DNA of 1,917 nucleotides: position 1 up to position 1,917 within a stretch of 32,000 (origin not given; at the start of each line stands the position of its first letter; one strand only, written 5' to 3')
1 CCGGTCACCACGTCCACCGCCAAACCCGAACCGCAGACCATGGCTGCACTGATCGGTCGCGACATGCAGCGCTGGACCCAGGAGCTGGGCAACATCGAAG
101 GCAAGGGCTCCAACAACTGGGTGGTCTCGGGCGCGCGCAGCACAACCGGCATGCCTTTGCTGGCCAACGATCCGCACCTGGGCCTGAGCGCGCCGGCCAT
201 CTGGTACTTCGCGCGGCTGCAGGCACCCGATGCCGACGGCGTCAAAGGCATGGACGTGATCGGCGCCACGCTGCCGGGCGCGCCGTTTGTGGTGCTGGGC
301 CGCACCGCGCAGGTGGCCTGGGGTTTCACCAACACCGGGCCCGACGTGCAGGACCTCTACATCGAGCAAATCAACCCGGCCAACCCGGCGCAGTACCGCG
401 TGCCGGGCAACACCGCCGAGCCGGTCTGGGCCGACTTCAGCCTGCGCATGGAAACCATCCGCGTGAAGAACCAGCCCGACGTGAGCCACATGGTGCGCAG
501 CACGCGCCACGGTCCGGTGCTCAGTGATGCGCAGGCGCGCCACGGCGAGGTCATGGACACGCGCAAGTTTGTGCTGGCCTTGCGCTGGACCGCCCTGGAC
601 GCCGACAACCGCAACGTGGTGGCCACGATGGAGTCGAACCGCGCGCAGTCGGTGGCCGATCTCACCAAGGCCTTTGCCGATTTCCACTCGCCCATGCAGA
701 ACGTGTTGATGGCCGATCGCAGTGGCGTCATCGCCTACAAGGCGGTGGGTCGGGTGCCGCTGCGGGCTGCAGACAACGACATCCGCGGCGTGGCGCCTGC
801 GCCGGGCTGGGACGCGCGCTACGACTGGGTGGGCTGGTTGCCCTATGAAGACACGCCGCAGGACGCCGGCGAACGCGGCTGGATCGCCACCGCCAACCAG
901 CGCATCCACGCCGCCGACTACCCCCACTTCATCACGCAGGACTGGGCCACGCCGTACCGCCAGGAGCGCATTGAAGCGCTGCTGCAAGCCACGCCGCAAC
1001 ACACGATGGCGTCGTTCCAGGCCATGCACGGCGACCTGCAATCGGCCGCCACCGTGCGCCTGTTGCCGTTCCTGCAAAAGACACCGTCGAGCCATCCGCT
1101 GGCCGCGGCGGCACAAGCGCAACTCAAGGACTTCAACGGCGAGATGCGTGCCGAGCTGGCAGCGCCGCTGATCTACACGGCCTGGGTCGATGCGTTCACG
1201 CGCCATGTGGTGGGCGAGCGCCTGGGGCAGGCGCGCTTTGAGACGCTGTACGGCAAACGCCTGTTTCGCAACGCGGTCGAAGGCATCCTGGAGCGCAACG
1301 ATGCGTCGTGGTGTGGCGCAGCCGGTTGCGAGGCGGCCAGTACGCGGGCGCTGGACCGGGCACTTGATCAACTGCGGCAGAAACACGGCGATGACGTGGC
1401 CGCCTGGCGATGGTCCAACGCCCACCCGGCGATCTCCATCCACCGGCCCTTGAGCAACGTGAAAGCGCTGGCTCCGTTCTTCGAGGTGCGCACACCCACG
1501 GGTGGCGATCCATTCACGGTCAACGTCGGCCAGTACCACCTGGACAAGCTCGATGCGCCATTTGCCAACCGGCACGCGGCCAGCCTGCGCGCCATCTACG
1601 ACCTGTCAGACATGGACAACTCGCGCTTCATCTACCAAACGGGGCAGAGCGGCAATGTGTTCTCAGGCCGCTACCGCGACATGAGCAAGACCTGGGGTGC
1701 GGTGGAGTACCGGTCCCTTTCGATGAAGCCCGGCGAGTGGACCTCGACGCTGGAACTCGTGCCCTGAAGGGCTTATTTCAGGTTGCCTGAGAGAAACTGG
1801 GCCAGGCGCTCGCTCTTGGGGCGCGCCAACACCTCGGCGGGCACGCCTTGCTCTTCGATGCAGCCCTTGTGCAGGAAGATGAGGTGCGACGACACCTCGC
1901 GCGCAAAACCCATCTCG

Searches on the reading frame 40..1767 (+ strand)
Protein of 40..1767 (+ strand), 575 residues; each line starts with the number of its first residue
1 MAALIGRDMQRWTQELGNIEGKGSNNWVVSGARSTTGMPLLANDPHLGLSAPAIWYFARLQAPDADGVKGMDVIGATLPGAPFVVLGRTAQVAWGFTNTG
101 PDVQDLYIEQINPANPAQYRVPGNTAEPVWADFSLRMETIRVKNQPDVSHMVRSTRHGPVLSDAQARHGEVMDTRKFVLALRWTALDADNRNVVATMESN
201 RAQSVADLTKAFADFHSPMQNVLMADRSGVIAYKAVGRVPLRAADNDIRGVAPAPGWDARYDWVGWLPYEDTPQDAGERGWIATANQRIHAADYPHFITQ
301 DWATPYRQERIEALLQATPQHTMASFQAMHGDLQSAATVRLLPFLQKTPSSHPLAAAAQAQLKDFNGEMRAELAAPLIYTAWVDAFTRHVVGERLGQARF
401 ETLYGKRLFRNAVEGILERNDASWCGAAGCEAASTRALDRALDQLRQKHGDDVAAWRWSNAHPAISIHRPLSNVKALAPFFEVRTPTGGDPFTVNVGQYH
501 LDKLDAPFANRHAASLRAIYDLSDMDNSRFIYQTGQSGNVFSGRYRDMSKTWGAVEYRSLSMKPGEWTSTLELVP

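Call 89: search_protein_families(library=pfam, proteins=[window:40-1767:+], max_evalue=0.0001)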
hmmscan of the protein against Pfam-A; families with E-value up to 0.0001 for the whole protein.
window:40-1767:+ (575 aa): 1 family
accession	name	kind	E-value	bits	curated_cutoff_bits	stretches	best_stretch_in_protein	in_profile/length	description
PF01804.23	Penicil_amidase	-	1.3e-146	490.9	21.3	1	20-565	168-671/675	Penicillin amidase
